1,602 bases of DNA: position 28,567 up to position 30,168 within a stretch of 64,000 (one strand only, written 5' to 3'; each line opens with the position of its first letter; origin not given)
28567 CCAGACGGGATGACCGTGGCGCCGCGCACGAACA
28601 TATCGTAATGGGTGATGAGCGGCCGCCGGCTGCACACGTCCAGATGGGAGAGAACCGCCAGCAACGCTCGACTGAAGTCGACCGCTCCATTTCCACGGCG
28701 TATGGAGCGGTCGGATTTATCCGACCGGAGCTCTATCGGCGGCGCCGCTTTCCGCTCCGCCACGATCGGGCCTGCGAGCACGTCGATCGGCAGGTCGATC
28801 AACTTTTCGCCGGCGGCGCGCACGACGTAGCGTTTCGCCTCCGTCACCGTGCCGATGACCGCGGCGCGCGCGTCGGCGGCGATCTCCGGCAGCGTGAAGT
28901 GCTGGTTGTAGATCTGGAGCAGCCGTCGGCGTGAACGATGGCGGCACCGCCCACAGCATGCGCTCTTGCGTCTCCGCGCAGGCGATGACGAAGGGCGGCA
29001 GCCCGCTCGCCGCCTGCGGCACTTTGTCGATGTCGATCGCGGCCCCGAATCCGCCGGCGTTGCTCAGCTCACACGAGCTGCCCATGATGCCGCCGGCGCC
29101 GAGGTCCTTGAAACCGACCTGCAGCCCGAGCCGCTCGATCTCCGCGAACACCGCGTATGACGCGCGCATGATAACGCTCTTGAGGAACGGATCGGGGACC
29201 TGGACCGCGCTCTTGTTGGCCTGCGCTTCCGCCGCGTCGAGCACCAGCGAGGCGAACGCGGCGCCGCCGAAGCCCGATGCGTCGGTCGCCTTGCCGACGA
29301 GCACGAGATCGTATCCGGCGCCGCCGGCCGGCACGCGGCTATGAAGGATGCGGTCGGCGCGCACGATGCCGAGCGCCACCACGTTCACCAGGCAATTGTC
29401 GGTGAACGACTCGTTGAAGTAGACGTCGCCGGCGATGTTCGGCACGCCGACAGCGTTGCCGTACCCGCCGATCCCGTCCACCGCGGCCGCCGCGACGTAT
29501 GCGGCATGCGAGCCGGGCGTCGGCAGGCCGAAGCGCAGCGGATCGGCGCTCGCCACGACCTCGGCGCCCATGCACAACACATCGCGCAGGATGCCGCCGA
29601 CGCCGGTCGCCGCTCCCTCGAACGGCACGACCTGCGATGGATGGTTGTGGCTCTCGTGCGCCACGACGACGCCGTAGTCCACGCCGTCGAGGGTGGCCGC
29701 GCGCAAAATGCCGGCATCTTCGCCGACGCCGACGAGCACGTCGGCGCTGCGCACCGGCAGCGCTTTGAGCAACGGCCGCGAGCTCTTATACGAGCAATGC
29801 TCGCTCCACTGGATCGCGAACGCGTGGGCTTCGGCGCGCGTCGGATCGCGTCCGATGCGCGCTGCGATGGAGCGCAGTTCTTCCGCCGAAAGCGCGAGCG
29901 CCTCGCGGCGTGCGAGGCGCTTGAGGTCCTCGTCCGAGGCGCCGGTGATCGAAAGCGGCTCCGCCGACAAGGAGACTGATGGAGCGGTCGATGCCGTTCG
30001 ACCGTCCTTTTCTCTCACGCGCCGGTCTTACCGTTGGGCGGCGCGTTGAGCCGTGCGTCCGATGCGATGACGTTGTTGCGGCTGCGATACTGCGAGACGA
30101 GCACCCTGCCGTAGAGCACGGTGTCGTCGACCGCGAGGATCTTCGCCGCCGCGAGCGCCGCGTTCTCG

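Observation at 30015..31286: Animal-type PAICS (PurC fused to class II PurE) in a bacterial pur operon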

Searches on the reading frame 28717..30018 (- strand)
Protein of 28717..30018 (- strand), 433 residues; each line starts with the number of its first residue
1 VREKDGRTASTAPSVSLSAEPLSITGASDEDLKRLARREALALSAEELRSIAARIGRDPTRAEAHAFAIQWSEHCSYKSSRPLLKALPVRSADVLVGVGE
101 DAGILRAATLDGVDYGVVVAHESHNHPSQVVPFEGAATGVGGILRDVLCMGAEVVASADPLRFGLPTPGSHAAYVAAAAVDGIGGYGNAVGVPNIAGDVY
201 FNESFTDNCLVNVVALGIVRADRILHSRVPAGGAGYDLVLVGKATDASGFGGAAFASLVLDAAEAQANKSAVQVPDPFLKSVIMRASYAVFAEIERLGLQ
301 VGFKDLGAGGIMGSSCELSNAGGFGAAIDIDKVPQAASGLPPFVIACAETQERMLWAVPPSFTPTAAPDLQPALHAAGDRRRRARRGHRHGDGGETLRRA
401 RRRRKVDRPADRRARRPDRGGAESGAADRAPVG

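Call 7: search_protein_families(library=pfam, proteins=[window:28717-30018:-], max_evalue=0.001)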
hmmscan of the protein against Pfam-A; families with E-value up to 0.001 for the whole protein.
window:28717-30018:- (433 aa): 3 families
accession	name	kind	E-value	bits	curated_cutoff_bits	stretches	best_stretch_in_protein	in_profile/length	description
PF00586.29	AIRS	-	4.6e-18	66.1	24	1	99-219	1-112/112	AIR synthase related protein, N-terminal domain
PF02769.27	AIRS_C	-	1e-16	61.9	23.1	1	237-361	5-122/156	AIR synthase related protein, C-terminal domain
PF18072.6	FGAR-AT_linker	-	3.7e-13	50.2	26.6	1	32-78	1-50/50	Formylglycinamide ribonucleotide amidotransferase linker domain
